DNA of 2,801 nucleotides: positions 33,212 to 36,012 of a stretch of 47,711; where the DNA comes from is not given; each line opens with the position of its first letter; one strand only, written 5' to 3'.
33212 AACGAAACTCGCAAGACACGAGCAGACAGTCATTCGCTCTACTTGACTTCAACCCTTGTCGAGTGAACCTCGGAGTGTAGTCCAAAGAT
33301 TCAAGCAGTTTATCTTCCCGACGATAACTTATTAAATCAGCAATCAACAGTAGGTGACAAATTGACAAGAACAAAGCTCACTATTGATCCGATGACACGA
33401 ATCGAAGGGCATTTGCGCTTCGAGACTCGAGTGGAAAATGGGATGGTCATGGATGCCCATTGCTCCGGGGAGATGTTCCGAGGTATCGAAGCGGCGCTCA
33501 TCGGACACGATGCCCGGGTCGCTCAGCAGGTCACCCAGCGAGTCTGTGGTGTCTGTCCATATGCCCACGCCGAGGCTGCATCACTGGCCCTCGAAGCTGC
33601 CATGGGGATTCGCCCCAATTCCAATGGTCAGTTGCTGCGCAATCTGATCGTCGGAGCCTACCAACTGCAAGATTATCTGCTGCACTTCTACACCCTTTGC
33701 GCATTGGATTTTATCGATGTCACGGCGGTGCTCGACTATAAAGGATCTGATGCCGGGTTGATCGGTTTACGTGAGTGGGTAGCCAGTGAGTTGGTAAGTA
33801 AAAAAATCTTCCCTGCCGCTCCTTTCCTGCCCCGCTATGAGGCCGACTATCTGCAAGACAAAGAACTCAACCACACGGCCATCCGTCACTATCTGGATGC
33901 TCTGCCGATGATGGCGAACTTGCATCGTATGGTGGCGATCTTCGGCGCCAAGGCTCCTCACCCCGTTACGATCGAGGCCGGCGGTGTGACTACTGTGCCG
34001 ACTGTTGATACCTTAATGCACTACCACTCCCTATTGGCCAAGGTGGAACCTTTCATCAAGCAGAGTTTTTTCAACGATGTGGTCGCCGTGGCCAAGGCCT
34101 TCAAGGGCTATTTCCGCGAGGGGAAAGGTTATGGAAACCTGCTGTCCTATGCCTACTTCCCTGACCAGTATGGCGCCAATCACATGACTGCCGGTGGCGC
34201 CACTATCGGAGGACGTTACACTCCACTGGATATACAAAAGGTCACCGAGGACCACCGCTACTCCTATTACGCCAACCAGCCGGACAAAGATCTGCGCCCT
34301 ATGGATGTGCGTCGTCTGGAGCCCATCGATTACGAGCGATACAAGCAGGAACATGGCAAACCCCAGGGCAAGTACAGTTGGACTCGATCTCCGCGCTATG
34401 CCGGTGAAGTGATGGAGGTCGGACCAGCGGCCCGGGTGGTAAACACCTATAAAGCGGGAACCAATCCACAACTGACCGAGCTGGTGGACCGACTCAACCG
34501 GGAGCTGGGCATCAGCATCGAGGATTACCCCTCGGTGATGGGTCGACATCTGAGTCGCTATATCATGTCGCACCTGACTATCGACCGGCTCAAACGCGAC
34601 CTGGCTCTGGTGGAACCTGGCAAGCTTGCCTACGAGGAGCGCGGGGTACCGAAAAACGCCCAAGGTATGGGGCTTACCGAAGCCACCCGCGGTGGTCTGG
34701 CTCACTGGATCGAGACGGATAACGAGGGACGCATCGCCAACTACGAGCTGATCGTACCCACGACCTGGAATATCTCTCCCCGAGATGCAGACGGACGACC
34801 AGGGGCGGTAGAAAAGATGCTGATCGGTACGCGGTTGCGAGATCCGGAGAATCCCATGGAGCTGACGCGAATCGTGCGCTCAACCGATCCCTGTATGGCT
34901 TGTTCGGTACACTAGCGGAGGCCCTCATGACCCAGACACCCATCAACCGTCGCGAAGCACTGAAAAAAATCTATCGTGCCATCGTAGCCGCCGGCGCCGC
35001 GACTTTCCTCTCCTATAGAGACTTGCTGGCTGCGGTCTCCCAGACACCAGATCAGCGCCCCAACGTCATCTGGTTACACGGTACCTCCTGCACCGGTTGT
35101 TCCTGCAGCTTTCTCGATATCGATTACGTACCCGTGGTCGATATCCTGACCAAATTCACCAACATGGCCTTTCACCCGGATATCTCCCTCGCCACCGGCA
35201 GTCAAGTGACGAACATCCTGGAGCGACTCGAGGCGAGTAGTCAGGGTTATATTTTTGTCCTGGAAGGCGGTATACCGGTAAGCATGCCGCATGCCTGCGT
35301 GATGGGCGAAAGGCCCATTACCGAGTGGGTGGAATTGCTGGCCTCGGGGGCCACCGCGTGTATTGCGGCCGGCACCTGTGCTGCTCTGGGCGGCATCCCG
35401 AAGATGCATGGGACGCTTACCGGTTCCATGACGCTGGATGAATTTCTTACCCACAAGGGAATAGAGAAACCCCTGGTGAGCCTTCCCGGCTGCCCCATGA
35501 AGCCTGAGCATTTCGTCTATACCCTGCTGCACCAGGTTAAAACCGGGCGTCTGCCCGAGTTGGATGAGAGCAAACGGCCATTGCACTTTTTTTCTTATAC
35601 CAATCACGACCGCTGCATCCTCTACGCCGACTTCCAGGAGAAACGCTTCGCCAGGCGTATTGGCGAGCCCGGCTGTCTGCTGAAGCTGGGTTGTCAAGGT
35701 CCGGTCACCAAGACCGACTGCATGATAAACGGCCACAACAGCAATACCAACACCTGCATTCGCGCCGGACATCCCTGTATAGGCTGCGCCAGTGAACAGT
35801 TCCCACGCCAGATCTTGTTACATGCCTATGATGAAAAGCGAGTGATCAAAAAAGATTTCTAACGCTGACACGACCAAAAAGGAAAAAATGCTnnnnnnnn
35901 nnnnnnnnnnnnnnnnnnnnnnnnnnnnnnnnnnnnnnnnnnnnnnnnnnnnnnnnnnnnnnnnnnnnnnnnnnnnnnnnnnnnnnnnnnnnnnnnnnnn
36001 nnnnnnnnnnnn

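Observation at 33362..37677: [NiFe]-hydrogenase genes fused into an operon with a heme-c chemoreceptor: candidate periplasmic H2-taxis sensor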

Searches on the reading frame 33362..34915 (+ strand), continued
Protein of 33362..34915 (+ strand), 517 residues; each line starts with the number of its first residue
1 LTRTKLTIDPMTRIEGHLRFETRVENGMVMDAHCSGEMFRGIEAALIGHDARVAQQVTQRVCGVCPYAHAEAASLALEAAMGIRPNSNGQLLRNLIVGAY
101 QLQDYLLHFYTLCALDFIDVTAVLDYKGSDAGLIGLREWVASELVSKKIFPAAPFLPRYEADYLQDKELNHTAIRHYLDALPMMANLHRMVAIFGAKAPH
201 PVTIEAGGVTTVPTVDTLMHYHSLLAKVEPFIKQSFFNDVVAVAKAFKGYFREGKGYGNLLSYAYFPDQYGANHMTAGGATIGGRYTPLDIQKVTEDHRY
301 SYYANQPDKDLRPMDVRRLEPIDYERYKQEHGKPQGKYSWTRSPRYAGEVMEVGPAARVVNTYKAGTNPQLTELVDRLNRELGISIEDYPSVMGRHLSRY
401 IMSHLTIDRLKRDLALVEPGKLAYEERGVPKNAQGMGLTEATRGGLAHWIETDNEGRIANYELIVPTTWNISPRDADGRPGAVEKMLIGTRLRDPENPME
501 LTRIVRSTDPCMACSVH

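Call 83: search_protein_families(library=pfam, proteins=[L023:9440-11095:+, L023:5341-6402:+, L023:11100-13334:-, L008:6432-7424:+, L008:5384-6346:+, L023:8460-9428:+, L031:4939-6963:+, L088:10521-12848:+], max_evalue=0.001)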
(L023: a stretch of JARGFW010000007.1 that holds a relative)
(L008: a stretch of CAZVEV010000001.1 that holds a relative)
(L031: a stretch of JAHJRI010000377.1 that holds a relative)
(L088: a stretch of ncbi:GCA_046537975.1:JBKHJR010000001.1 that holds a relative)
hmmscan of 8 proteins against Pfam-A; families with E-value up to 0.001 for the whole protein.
L023:9440-11095:+ (551 aa): 2 families
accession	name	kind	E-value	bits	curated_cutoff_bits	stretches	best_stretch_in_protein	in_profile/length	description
PF00015.26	MCPsignal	-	1.2e-49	168.9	34.6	1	333-517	1-171/172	Methyl-accepting chemotaxis protein (MCP) signalling domain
PF00672.30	HAMP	-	2.6e-12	47.3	25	1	226-270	10-52/53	HAMP domain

L023:5341-6402:+ (353 aa): 2 families
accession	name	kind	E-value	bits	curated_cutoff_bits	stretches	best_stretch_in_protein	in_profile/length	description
PF03150.19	CCP_MauG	-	4.7e-48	164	25.6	1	40-185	3-148/149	Di-haem cytochrome c peroxidase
PF00034.26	Cytochrom_C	-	1.2e-06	30.2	21.3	0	197-338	6-89/90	Cytochrome c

L023:11100-13334:- (744 aa): 6 families
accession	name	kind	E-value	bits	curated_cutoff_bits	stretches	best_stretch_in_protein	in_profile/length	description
PF02518.31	HATPase_c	-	1.4e-23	83.9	26.4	1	484-602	4-110/111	Histidine kinase-, DNA gyrase B-, and HSP90-like ATPase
PF00072.30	Response_reg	-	1.9e-17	63.9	30.2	1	624-732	1-107/111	Response regulator receiver domain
PF08448.16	PAS_4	-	2.2e-10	41.1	23.1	1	244-361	2-110/110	PAS fold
PF20966.2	MASE6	-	2.4e-09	37.9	27.4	1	27-191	6-168/170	MASE6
PF00512.31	HisKA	-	1.4e-08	35.1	26.9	1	376-437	3-63/66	His Kinase A (phospho-acceptor) domain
PF13581.12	HATPase_c_2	-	0.00018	22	27.4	0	480-585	26-114/127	Histidine kinase-like ATPase domain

L008:6432-7424:+ (330 aa): 0 families

L008:5384-6346:+ (320 aa): 3 families
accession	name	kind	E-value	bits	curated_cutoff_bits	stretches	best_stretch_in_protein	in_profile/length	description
PF01058.29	Oxidored_q6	-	1.7e-29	102.6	27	1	52-200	1-128/128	NADH ubiquinone oxidoreductase, 20 Kd subunit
PF14720.11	NiFe_hyd_SSU_C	-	6.7e-25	87.7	27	1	218-291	1-75/80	NiFe/NiFeSe hydrogenase small subunit C-terminal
PF10518.14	TAT_signal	-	0.00036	20.8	22.7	1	3-23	1-21/21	TAT (twin-arginine translocation) pathway signal sequence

L023:8460-9428:+ (322 aa): 2 families
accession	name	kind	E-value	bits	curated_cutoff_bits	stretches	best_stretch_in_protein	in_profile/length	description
PF01058.29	Oxidored_q6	-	2.6e-26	92.3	27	1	69-215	1-127/128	NADH ubiquinone oxidoreductase, 20 Kd subunit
PF14720.11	NiFe_hyd_SSU_C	-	1e-24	87.1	27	1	234-309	1-77/80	NiFe/NiFeSe hydrogenase small subunit C-terminal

L031:4939-6963:+ (675 aa): 4 families
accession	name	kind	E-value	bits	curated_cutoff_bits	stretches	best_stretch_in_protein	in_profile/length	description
PF00015.26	MCPsignal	-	3e-37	128.5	34.6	1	473-619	11-171/172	Methyl-accepting chemotaxis protein (MCP) signalling domain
PF00672.30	HAMP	-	7.9e-06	26.5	25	0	307-354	5-51/53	HAMP domain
PF18947.5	HAMP_2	-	2.5e-05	24.6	24.3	1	343-398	9-64/67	HAMP domain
PF22113.1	Mtrc-MtrF_II-IV_dom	-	0.00096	19.2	30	1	187-258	59-131/176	Outer membrane cytochrome MtrC/MtrF-like, domains II/IV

L088:10521-12848:+ (775 aa): 1 family
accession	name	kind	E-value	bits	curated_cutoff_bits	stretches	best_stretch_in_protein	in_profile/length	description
PF02518.31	HATPase_c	-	5.8e-20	72.2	26.4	1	622-760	4-109/111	Histidine kinase-, DNA gyrase B-, and HSP90-like ATPase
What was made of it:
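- A di-heme peroxidase gene lies upstream in L023 (call 83).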

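Call 98: find_encoding_contigs(protein=P0090, flank=6000, max_places=1)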
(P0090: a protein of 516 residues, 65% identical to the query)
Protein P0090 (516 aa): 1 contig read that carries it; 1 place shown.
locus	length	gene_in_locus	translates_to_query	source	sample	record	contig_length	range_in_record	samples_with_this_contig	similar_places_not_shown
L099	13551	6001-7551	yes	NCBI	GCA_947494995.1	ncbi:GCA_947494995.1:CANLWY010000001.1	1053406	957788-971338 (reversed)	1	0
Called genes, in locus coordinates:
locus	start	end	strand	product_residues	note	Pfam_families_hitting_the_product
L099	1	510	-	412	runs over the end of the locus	PF02321:OEP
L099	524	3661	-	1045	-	PF00873:ACR_tran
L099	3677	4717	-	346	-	PF25919:BSH_CusB (faint), PF00364:Biotin_lipoyl (faint), PF25917:BSH_RND, PF25973:BSH_CzcB, PF25997:BSH_YhbJ (faint), PF25876:HH_MFP_RND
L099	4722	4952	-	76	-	-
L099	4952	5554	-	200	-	PF00440:TetR_N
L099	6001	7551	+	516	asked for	PF00374:NiFeSe_Hases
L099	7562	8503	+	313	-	PF01058:Oxidored_q6, PF14720:NiFe_hyd_SSU_C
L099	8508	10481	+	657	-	PF00672:HAMP (faint), PF00015:MCPsignal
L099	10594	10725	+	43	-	-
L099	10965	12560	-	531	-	PF00989:PAS, PF02518:HATPase_c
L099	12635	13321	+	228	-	PF00072:Response_reg, PF00486:Trans_reg_C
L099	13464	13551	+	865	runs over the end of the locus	PF18764:nos_propeller, PF13473:Cupredoxin_1, PF00034:Cytochrom_C (weak)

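Call 99: find_encoding_contigs(protein=P0040, flank=6000, max_places=1)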
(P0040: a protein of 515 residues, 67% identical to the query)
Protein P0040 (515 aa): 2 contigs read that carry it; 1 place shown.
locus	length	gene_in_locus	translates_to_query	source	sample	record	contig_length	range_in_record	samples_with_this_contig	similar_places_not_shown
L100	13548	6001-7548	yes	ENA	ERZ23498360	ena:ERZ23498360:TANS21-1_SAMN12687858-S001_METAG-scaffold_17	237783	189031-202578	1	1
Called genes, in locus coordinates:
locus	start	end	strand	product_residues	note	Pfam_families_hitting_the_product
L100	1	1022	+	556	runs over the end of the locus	-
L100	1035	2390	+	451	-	PF25390:WD40_RLD, PF13540:RCC1_2, PF00415:RCC1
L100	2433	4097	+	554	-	PF01019:G_glu_transpept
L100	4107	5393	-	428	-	PF05228:CHASE4, PF07536:HWE_HK (weak), PF07568:HisKA_2, PF13581:HATPase_c_2, PF02518:HATPase_c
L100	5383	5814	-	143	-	PF05228:CHASE4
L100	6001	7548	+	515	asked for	PF27537:HoxH (weak), PF00374:NiFeSe_Hases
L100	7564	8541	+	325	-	PF01058:Oxidored_q6, PF14720:NiFe_hyd_SSU_C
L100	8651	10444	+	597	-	PF00015:MCPsignal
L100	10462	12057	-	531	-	PF13675:PilJ, PF00672:HAMP (weak), PF00015:MCPsignal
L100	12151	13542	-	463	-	PF00501:AMP-binding, PF13193:AMP-binding_C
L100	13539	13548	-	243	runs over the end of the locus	PF01209:Ubie_methyltran, PF13489:Methyltransf_23 (weak), PF13847:Methyltransf_31, PF08241:Methyltransf_11, PF08242:Methyltransf_12, PF13649:Methyltransf_25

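Call 100: find_encoding_contigs(protein=P0110, flank=6000, max_places=1)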
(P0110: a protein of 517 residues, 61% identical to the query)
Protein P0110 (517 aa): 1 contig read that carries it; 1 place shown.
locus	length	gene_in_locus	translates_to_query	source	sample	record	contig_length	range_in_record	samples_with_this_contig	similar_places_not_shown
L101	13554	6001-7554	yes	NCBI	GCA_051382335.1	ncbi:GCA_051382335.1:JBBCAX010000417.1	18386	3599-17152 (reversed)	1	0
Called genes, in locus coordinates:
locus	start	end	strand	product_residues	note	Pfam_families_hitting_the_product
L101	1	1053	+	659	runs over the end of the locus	PF00072:Response_reg (weak), PF00989:PAS, PF08447:PAS_3, PF08448:PAS_4, PF13426:PAS_9, PF00512:HisKA, PF02518:HATPase_c, PF00072:Response_reg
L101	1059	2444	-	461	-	PF03781:FGE-sulfatase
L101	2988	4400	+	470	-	-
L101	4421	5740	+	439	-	PF04413:Glycos_transf_N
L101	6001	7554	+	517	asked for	PF27537:HoxH (weak), PF00374:NiFeSe_Hases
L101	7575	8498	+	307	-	PF01058:Oxidored_q6, PF14720:NiFe_hyd_SSU_C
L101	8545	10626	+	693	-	PF00672:HAMP, PF00015:MCPsignal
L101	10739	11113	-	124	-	PF03226:Yippee-Mis18 (weak)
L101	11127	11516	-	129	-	PF00072:Response_reg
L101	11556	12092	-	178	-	-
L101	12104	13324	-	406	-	PF12895:ANAPC3 (faint), PF13432:TPR_16 (faint), PF13525:YfiO (faint), PF00515:TPR_1 (faint), PF07719:TPR_2 (faint), PF13174:TPR_6 (faint), PF13181:TPR_8 (faint), PF13424:TPR_12 (weak), +2 more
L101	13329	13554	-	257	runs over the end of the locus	PF07719:TPR_2 (faint), PF13525:YfiO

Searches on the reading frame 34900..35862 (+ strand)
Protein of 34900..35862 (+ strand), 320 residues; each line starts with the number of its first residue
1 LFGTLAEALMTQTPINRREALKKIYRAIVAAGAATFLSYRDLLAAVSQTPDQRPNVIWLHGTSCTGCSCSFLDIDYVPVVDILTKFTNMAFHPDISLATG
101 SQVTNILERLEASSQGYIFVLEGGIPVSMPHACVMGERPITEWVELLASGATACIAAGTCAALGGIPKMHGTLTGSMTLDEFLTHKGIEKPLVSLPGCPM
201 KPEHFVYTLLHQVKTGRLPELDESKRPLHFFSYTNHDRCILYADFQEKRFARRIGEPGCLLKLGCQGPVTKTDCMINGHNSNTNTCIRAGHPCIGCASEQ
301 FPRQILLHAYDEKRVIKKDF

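Call 5: search_protein_families(library=pfam, proteins=[window:34900-35862:+])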
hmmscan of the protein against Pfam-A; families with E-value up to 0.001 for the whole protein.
window:34900-35862:+ (320 aa): 2 families
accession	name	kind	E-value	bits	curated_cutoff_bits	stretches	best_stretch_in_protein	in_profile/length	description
PF14720.11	NiFe_hyd_SSU_C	-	3.4e-22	79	27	1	231-304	1-75/80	NiFe/NiFeSe hydrogenase small subunit C-terminal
PF01058.29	Oxidored_q6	-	5.4e-21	75.1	27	1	64-211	1-127/128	NADH ubiquinone oxidoreductase, 20 Kd subunit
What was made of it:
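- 34927..35862 (+): [NiFe]-hydrogenase small subunit, 311 aa. A twin-arginine signal covers about 34927-35034, with the RR codons at 34948-34953. Ligand patterns for three FeS clusters are present, including the distal HDRC His. There is no C-terminal membrane anchor. PF01058 and PF14720 (call 5).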

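Call 6: search_protein_families(library=ncbifam, proteins=[window:34900-35862:+])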
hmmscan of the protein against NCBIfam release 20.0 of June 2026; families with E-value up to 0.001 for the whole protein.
window:34900-35862:+ (320 aa): 4 families
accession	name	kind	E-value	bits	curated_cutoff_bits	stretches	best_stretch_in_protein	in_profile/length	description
NF045520.1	H2_NiFeSe_small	exception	3.9e-60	203.9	470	1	15-304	2-307/314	NiFeSe hydrogenase small subunit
TIGR00391.1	hydA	subfamily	1.2e-54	185.8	179.5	1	10-317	10-317/365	hydrogenase small subunit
NF007779.0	PRK10468.1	equivalog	4e-46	157.7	659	1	6-300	4-299/372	hydrogenase 2 small subunit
TIGR03294.1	FrhG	equivalog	7.2e-05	22.6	245.5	0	55-304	3-223/228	coenzyme F420 hydrogenase subunit gamma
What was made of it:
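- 34927..35862 (+): TIGR00391 scores 185.8 bits, above its cutoff of 179.5 (call 6).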

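Call 26: search_solved_structures(query=window:34927-35862:+, max_evalue=1e-10, show_alignments=2)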
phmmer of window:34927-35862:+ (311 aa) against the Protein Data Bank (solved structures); distinct sequences matched with E-value up to 1e-10: 43.
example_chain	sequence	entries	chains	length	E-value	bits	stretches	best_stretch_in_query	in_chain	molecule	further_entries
1cc1_S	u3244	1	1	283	4.4e-45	157.7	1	44-293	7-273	HYDROGENASE (SMALL SUBUNIT)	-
4kl8_S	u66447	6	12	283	4.8e-45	157.6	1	44-293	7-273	Periplasmic [NiFeSe] hydrogenase small subunit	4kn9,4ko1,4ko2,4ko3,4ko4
2wpn_A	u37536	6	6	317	5.4e-43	150.9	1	37-293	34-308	PERIPLASMIC [NIFESE] HYDROGENASE, SMALL SUBUNIT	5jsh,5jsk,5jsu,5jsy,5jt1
3ze6_A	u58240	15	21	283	2e-42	149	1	42-293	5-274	PERIPLASMIC [NIFESE] HYDROGENASE, SMALL SUBUNIT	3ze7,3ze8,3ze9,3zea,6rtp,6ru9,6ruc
1h2a_S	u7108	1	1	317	9.3e-42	146.8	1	6-292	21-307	HYDROGENASE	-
3myr_A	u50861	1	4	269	1.8e-41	145.8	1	43-292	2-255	Hydrogenase (NiFe) small subunit HydA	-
1h2r_S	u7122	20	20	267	3.7e-41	144.8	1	43-292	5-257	PROTEIN (PERIPLASMIC [NIFE] HYDROGENASE SMALL SUBUNIT) | Periplasmic [NiFe] hydrogenase small subunit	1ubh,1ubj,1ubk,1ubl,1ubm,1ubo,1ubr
8w6x_S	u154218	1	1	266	3.9e-41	144.7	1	43-292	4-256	Periplasmic [NiFe] hydrogenase small subunit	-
4u9h_S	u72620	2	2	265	4.3e-41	144.6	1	43-292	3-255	Periplasmic [NiFe] hydrogenase small subunit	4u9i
8pou_S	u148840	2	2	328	6.4e-41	144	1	44-292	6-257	Uptake hydrogenase small subunit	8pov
3ayx_B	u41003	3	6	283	2.1e-40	142.4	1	41-292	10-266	Membrane-bound hydrogenase small subunit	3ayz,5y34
6ehq_S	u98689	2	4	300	2.3e-40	142.2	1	36-291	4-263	Hydrogenase-2 small chain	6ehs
6gam_S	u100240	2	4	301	3e-40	141.8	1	37-291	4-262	Hydrogenase-2 small chain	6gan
6en9_S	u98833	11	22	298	3.3e-40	141.7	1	37-291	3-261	Hydrogenase-2 small chain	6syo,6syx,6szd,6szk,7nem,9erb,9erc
6g7m_S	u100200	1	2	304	5.2e-40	141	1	37-291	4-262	Hydrogenase-2 small chain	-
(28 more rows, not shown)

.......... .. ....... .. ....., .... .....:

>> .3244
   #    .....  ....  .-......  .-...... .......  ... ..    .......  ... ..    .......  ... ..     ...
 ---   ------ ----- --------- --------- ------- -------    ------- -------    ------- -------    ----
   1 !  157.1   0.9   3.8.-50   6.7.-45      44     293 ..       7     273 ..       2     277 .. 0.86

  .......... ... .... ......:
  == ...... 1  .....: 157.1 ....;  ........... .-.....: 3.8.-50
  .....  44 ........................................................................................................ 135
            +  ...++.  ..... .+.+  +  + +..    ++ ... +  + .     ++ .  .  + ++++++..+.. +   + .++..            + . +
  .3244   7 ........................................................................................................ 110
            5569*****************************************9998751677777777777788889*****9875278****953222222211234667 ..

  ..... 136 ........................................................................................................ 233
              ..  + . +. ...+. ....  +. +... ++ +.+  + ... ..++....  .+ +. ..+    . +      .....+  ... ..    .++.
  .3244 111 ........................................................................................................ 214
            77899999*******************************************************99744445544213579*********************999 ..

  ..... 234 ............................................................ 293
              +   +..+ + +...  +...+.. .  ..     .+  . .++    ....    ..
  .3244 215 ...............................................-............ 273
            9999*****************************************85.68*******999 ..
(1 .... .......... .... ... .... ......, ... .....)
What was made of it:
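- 34927..35862 (+): Alignment to the Dm. baculatum [NiFeSe] small subunit (call 26).
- On [NiFe]-hydrogenase (large and small subunit): The cluster ligands align with the Dm. baculatum small subunit (call 26).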
